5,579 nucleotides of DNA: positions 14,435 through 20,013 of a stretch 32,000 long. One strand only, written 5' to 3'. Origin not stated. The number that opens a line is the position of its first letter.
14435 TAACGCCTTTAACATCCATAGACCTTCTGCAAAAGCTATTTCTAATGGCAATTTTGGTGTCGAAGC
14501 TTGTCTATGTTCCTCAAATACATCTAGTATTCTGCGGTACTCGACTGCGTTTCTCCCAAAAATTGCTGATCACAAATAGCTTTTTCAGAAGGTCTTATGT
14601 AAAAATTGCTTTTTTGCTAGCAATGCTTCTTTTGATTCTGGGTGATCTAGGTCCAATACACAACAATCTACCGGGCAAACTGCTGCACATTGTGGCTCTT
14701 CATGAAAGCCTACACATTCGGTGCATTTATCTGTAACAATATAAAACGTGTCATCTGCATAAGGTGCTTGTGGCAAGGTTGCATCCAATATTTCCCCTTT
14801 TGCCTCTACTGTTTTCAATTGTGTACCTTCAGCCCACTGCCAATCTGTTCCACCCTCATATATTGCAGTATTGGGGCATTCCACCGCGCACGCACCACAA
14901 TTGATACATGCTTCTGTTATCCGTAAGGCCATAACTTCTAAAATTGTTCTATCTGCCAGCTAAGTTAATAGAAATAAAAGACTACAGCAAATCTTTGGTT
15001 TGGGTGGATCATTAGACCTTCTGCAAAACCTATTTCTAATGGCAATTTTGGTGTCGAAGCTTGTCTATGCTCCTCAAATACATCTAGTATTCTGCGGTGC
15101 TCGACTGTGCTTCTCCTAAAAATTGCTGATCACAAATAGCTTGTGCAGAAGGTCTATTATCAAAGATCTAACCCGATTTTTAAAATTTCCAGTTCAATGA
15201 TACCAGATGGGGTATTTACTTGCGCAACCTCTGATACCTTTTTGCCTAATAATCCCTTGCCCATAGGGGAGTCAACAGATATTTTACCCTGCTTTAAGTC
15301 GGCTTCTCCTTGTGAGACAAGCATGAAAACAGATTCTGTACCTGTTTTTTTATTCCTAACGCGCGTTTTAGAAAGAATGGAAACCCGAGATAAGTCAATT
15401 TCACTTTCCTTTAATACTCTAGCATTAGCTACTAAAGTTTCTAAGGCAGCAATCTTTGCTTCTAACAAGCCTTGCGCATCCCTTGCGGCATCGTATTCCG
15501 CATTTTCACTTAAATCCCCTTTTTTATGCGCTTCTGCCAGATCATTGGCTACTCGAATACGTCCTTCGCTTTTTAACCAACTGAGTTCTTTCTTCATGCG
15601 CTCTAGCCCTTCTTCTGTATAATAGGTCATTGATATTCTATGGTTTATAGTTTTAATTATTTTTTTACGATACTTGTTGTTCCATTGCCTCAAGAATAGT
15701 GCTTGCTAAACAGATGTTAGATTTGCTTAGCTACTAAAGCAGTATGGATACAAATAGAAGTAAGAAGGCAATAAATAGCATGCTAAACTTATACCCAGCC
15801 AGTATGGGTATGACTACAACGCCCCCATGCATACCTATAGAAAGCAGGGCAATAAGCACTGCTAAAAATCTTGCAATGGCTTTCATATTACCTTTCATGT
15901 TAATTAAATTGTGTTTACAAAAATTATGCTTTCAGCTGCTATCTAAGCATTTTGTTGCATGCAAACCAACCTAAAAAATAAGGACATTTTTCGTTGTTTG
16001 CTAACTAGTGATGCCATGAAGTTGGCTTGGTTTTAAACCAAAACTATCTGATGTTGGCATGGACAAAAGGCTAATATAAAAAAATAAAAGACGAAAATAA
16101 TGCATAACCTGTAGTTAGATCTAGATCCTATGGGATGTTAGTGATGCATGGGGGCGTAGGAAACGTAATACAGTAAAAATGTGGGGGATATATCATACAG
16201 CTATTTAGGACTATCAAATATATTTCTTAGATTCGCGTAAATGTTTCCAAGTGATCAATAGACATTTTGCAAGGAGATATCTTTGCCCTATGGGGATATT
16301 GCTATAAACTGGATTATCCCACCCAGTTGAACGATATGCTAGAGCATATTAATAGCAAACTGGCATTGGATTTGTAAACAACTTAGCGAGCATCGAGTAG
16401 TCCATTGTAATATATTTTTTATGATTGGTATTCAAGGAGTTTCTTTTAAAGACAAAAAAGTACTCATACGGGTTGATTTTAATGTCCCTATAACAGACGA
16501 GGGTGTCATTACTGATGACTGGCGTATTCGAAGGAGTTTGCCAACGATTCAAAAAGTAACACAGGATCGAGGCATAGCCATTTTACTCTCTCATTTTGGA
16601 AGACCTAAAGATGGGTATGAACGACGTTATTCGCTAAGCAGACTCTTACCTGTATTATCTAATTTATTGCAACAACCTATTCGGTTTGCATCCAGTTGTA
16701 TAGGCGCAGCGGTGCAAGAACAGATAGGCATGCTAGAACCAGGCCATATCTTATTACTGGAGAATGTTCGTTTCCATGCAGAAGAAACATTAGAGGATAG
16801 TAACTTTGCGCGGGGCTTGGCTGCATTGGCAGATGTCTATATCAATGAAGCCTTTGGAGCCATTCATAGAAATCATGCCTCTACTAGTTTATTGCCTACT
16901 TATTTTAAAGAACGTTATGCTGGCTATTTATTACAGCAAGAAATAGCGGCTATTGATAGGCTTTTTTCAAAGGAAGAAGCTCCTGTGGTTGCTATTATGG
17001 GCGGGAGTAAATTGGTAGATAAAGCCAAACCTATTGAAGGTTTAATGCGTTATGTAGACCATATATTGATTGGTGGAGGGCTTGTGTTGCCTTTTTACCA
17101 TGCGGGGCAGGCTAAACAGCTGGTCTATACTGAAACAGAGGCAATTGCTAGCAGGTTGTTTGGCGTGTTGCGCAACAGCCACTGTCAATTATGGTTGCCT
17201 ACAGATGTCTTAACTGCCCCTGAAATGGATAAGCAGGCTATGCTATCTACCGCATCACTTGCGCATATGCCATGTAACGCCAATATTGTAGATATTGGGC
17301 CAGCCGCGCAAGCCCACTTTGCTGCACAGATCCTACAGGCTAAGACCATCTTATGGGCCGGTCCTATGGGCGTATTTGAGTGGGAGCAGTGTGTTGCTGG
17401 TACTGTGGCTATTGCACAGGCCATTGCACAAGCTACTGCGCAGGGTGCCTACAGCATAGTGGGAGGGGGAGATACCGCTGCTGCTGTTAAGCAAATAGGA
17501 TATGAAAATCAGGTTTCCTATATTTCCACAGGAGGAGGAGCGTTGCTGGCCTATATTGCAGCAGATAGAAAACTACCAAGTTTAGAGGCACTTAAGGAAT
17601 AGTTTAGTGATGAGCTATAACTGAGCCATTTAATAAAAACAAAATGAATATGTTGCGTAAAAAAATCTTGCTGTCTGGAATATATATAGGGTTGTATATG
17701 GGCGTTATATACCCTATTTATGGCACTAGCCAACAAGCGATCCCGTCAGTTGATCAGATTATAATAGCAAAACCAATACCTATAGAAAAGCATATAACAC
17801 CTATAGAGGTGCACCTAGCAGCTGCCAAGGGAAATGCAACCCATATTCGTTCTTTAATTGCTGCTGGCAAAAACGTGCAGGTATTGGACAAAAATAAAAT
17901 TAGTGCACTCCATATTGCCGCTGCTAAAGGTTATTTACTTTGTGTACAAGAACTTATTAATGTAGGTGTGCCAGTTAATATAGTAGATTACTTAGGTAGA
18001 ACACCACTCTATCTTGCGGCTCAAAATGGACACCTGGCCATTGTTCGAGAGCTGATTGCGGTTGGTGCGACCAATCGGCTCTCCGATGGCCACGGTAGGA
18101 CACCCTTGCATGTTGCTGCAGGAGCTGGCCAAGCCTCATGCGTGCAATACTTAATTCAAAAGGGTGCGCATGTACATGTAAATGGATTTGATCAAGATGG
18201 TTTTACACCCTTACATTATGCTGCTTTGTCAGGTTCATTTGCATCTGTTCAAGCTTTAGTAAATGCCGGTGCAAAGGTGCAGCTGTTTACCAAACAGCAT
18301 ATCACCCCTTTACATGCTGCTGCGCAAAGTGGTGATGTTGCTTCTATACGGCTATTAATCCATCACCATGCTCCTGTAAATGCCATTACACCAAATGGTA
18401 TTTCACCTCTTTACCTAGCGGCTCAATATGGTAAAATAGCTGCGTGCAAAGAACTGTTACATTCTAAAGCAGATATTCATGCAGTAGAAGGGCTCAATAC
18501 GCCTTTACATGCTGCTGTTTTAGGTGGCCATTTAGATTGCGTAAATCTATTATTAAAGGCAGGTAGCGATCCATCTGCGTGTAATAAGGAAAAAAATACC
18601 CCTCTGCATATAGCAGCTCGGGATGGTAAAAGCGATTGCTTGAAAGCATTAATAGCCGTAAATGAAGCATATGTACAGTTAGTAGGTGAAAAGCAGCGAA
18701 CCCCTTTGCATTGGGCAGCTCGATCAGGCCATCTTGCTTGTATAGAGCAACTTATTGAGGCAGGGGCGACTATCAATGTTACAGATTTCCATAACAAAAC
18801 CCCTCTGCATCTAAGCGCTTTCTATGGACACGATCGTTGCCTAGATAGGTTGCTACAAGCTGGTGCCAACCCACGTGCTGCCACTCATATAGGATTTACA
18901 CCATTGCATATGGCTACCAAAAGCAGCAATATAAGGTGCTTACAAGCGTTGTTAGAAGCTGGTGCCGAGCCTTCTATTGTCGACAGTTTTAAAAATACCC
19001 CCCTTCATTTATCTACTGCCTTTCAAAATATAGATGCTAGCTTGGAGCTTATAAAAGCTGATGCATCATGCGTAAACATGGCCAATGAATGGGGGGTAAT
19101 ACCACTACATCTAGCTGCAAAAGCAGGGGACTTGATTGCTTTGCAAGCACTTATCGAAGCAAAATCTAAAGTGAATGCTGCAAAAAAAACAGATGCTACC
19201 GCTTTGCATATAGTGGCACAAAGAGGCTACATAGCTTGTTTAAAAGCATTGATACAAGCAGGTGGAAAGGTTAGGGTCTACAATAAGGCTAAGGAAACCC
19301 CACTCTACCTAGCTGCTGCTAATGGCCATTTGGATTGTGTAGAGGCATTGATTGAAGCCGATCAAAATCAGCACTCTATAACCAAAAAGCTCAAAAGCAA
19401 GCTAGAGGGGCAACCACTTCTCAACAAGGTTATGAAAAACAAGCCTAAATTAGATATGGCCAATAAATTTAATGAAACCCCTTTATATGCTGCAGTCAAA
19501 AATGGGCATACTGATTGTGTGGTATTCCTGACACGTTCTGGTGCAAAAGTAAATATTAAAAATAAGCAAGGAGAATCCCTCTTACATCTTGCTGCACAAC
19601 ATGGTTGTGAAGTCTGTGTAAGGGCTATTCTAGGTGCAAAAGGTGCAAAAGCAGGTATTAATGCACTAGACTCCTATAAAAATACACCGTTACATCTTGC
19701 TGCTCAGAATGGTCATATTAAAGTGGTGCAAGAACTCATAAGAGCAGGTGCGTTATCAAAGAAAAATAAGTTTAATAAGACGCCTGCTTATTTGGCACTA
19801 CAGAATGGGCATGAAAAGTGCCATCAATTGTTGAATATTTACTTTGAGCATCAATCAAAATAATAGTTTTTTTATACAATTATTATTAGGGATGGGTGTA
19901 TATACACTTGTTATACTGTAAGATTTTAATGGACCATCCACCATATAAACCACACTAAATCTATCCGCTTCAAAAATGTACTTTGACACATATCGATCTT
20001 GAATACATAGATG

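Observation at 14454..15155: Two ~94%-identical direct copies of a 142-bp MITE/Correia-like element bracket the ferredoxin gene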

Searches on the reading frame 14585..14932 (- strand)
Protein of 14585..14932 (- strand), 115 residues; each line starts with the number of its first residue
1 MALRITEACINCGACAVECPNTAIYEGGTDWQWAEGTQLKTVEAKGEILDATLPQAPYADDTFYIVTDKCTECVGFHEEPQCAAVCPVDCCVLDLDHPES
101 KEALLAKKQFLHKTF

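Call 11: find_encoding_contigs(protein=window:14585-14932:-, flank=10000, max_places=10)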
Protein window:14585-14932:- (115 aa): no gene with exactly this product is on record in the collection.

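Call 26: find_homologous_proteins(query=window:14585-14932:-, max_evalue=1e-20)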
Query window:14585-14932:- (115 aa): 7583 proteins with E <= 1e-20 among 8000 candidates; the best 120 are listed.
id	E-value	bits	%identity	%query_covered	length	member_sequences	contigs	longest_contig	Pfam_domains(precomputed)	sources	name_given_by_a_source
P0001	1.3e-63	230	88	97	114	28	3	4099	PF12797.13,PF00037.33,PF12838.13,PF13237.12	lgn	-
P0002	2.3e-58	213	80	97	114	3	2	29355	PF12797.13,PF00037.33,PF12838.13,PF13187.12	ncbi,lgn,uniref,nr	ncbi:4Fe-4S dicluster domain-containing protein [Cardinium endosymbiont of Culicoides punctatus]|uni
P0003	4.0e-58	213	81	97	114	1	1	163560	PF00037.33,PF12838.13,PF13187.12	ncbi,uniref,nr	ncbi:4Fe-4S dicluster domain-containing protein [Candidatus Cardinium hertigii]|uniref:4Fe-4S diclus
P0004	5.9e-58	212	77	99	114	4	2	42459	PF12797.13,PF00037.33,PF12838.13,PF13187.12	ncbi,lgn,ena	-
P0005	8.6e-58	211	79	97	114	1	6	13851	PF12797.13,PF00037.33,PF12838.13,PF13187.12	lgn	-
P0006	2.3e-57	210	79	97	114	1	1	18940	PF12797.13,PF00037.33,PF12838.13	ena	-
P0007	8.2e-56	205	75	99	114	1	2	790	PF12797.13,PF00037.33,PF12838.13,PF13237.12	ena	-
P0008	4.5e-53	196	74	99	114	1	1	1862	PF00037.33,PF12838.13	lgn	-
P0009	1.6e-52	194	72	97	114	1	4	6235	PF12797.13,PF00037.33,PF12838.13,PF13237.12,PF13187.12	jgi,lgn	-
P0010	5.8e-51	189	71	97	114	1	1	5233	PF00037.33,PF12838.13,PF13187.12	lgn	-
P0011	2.3e-50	188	71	97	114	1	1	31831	PF00037.33,PF12838.13,PF13187.12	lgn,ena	-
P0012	2.3e-50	187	70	99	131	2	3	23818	PF00037.33,PF12838.13,PF13187.12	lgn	-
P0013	6.2e-50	186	68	99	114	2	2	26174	PF00037.33,PF12838.13,PF13187.12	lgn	-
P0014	9.2e-50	186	68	99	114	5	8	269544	PF00037.33,PF12838.13,PF13187.12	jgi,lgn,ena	-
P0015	9.9e-50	185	72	98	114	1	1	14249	PF00037.33,PF12838.13,PF13187.12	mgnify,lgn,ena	mgnify:FL=1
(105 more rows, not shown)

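Call 27: find_encoding_contigs(protein=P0001, flank=10000, max_places=4)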
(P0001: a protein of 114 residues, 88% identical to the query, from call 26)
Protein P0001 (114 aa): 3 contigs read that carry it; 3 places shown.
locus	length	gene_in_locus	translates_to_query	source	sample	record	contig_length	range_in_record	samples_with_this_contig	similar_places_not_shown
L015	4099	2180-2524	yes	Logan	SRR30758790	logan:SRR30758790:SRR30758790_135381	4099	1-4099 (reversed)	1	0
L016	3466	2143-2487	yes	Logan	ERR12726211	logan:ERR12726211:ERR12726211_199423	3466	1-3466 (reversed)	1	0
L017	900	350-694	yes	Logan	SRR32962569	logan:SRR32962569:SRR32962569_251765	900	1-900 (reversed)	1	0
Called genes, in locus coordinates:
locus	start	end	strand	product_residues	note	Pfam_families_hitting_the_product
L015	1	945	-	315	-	?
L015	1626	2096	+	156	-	PF03449:GreA_GreB_N, PF01272:GreA_GreB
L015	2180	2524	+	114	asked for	PF00037:Fer4 (weak), PF12797:Fer4_2 (faint), PF13237:Fer4_10 (weak), PF12838:Fer4_7 (weak)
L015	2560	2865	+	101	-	PF11680:DUF3276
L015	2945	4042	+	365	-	PF01926:MMR_HSR1, PF02421:FeoB_N (weak), PF06071:YchF-GTPase_C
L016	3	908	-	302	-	?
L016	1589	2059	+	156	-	PF03449:GreA_GreB_N, PF01272:GreA_GreB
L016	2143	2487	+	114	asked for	PF00037:Fer4 (weak), PF12797:Fer4_2 (faint), PF13237:Fer4_10 (weak), PF12838:Fer4_7 (weak)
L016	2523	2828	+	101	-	PF11680:DUF3276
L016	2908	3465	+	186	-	?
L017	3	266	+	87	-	?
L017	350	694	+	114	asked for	PF00037:Fer4 (weak), PF12797:Fer4_2 (faint), PF13237:Fer4_10 (weak), PF12838:Fer4_7 (weak)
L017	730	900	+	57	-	?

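Call 28: find_encoding_contigs(protein=P0003, flank=10000, max_places=3)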
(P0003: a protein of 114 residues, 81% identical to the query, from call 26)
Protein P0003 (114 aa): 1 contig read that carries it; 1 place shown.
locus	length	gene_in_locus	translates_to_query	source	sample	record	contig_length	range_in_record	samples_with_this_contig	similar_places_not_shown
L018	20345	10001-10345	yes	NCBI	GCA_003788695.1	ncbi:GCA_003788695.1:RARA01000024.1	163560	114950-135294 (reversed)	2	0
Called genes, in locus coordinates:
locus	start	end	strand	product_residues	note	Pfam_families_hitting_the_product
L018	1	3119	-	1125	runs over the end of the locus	-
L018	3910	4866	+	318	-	PF03255:ACCA, PF01039:Carboxyl_trans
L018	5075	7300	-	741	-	-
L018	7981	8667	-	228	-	PF04402:SIMPL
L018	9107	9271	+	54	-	-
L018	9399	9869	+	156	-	PF03449:GreA_GreB_N, PF01272:GreA_GreB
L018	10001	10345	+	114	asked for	PF00037:Fer4 (weak), PF12838:Fer4_7 (weak), PF13187:Fer4_9 (weak)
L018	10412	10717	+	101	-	PF11680:DUF3276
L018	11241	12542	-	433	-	PF02646:RmuC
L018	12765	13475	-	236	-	PF00149:Metallophos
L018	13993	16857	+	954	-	-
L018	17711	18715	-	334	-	PF05057:DUF676, PF12146:Hydrolase_4 (faint), PF02089:Palm_thioest, PF07819:PGAP1 (faint)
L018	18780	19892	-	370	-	PF00712:DNA_pol3_beta, PF02767:DNA_pol3_beta_2, PF02768:DNA_pol3_beta_3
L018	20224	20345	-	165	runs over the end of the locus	PF00186:DHFR_1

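Call 29: find_encoding_contigs(protein=P0002, flank=10000, max_places=3)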
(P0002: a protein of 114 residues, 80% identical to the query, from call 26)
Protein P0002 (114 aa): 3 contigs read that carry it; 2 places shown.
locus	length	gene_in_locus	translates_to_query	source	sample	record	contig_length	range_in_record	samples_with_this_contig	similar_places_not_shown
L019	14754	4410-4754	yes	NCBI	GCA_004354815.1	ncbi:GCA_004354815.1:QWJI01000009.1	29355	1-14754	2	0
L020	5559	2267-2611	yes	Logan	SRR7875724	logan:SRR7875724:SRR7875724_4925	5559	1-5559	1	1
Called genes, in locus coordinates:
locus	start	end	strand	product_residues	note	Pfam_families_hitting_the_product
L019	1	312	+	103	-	?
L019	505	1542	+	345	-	PF09820:AAA-ATPase_like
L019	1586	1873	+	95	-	-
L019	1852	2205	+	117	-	PF08011:PDDEXK_9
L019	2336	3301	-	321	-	PF01300:Sua5_yciO_yrdC, PF03481:Sua5_C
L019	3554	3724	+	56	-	-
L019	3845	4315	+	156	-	PF03449:GreA_GreB_N, PF01272:GreA_GreB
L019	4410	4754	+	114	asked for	PF00037:Fer4 (weak), PF12797:Fer4_2 (faint), PF12838:Fer4_7 (weak), PF13187:Fer4_9 (faint)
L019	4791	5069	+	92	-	PF11680:DUF3276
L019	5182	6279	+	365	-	PF01926:MMR_HSR1, PF02421:FeoB_N (weak), PF06071:YchF-GTPase_C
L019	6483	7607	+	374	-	PF21016:RlmN_N, PF04055:Radical_SAM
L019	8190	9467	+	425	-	PF00390:malic, PF03949:Malic_M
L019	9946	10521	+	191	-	PF00406:ADK, PF13238:AAA_18, PF13671:AAA_33 (weak), PF13207:AAA_17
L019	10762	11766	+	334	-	PF01018:GTP1_OBG, PF01926:MMR_HSR1, PF02421:FeoB_N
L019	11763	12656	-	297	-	PF00231:ATP-synt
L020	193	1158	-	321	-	PF01300:Sua5_yciO_yrdC, PF03481:Sua5_C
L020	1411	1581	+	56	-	-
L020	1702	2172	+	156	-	PF03449:GreA_GreB_N, PF01272:GreA_GreB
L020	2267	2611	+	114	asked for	PF00037:Fer4 (weak), PF12797:Fer4_2 (faint), PF12838:Fer4_7 (weak), PF13187:Fer4_9 (faint)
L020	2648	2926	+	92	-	PF11680:DUF3276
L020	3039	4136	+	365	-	PF01926:MMR_HSR1, PF02421:FeoB_N (weak), PF06071:YchF-GTPase_C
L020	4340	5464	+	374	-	PF21016:RlmN_N, PF04055:Radical_SAM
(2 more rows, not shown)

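Call 65: search_protein_families(library=pfam, proteins=[window:14585-14932:-], max_evalue=0.00001)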
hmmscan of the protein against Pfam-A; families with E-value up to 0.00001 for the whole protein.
window:14585-14932:- (115 aa): 3 families
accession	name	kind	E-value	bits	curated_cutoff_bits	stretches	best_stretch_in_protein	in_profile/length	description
PF12838.12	Fer4_7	-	1e-06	29.5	27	1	9-90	2-52/52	4Fe-4S dicluster domain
PF13187.11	Fer4_9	-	7.5e-06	26.3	27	0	8-89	1-50/52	4Fe-4S dicluster domain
PF00037.32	Fer4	-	8.6e-06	25.8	21.1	1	6-25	5-24/24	4Fe-4S binding domain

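Call 67: find_encoding_contigs(protein=P0004, flank=4000, max_places=4)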
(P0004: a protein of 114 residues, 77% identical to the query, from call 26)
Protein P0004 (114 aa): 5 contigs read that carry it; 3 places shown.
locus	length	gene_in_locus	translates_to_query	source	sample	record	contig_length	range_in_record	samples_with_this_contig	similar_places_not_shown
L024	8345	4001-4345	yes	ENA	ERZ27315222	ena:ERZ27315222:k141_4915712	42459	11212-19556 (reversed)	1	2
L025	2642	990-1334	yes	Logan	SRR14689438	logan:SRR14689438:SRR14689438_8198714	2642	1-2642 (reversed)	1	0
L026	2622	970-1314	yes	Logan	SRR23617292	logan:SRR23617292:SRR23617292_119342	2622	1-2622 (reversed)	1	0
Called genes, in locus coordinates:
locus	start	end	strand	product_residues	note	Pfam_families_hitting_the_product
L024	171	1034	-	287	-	PF13568:OMP_b-brl_2 (weak)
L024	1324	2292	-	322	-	PF01300:Sua5_yciO_yrdC, PF03481:Sua5_C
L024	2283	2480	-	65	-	-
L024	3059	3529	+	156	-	PF03449:GreA_GreB_N, PF01272:GreA_GreB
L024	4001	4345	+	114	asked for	PF00037:Fer4 (weak), PF12797:Fer4_2 (faint), PF13187:Fer4_9 (faint), PF12838:Fer4_7 (weak)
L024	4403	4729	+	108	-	PF11680:DUF3276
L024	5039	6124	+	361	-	PF01926:MMR_HSR1, PF02421:FeoB_N (weak), PF06071:YchF-GTPase_C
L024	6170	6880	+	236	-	PF00970:FAD_binding_6, PF00175:NAD_binding_1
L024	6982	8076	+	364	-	PF21016:RlmN_N, PF04055:Radical_SAM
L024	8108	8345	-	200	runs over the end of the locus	PF13091:PLDc_2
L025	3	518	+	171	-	?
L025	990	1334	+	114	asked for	PF00037:Fer4 (weak), PF12797:Fer4_2 (faint), PF13187:Fer4_9 (faint), PF12838:Fer4_7 (weak)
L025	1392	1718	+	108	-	PF11680:DUF3276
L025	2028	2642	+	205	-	?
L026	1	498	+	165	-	?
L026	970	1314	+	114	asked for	PF00037:Fer4 (weak), PF12797:Fer4_2 (faint), PF13187:Fer4_9 (faint), PF12838:Fer4_7 (weak)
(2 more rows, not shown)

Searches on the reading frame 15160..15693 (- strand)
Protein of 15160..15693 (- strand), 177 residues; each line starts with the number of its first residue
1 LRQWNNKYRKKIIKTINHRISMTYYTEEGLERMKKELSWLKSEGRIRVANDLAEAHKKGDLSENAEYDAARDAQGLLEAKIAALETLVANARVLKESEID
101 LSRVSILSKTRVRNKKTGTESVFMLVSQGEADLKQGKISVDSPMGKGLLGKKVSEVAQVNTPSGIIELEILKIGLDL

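Call 65: search_protein_families(library=pfam, proteins=[window:15160-15693:-], max_evalue=0.00001)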
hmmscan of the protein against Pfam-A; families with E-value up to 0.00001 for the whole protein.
window:15160-15693:- (177 aa): 2 families
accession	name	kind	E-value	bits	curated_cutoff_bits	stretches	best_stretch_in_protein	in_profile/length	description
PF03449.20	GreA_GreB_N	-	7.9e-23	80.9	24.5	1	24-93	2-71/71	Transcription elongation factor, N-terminal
PF01272.25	GreA_GreB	-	8.5e-21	74.2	26.9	1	102-173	4-75/77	Transcription elongation factor, GreA/GreB, C-term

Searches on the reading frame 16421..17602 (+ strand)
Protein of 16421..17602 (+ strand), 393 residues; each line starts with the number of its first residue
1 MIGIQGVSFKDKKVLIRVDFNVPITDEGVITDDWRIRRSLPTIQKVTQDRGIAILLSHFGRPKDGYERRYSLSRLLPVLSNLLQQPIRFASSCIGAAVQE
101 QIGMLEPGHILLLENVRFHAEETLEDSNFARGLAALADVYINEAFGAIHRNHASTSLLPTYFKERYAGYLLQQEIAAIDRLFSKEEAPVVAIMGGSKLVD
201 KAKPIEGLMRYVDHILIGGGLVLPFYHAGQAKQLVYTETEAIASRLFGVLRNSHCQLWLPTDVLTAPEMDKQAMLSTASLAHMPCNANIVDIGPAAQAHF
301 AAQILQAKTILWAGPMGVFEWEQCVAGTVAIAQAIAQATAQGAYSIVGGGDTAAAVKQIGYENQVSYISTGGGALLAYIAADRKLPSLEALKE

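Call 65: search_protein_families(library=pfam, proteins=[window:16421-17602:+], max_evalue=0.00001)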
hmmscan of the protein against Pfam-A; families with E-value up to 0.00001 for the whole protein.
window:16421-17602:+ (393 aa): 1 family
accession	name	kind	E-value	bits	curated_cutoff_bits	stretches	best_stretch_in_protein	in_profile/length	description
PF00162.24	PGK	-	2.8e-122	408.8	27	1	5-380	2-377/379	Phosphoglycerate kinase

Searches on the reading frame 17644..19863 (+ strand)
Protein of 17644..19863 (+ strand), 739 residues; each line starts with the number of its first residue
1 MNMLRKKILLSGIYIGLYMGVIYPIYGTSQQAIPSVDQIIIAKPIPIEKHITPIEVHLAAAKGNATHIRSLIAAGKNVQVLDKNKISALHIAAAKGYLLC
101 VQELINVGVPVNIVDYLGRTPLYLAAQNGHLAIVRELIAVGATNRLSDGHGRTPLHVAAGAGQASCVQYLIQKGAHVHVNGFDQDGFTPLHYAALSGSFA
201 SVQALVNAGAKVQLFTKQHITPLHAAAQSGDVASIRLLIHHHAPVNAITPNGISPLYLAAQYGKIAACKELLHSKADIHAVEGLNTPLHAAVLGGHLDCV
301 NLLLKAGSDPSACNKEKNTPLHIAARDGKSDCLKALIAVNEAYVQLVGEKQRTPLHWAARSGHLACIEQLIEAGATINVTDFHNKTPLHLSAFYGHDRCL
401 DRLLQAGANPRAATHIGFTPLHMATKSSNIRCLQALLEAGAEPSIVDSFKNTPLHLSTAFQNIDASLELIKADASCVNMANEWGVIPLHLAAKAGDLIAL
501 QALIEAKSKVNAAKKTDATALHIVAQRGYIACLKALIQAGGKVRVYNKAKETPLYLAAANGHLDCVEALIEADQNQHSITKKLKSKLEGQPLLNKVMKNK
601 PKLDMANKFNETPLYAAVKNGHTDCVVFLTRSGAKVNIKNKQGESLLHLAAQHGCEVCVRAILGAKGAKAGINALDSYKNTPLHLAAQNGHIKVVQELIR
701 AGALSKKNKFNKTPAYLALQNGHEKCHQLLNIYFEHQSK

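Call 65: search_protein_families(library=pfam, proteins=[window:17644-19863:+], max_evalue=0.00001)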
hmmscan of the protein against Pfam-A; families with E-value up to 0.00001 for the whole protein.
window:17644-19863:+ (739 aa): 6 families
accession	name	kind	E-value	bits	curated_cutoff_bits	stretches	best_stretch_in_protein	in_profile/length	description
PF12796.13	Ank_2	-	2.2e-119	390.7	27.3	8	288-381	1-90/90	Ankyrin repeats (3 copies)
PF00023.36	Ank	-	5.8e-119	381.5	21.1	5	285-315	3-33/33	Ankyrin repeat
PF13637.12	Ank_4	-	1.9e-90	295.2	22.7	7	288-337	1-50/50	Ankyrin repeats (many copies)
PF13606.12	Ank_3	-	3.2e-83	262.8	22.3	0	351-379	2-30/30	Ankyrin repeat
PF13857.12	Ank_5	-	4e-67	221.9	27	0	604-650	10-56/56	Ankyrin repeats (many copies)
PF24521.3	Ank_KRIT1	-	7.9e-24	84.5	80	1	213-342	12-143/149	KRIT1 ankyrin-repeats domain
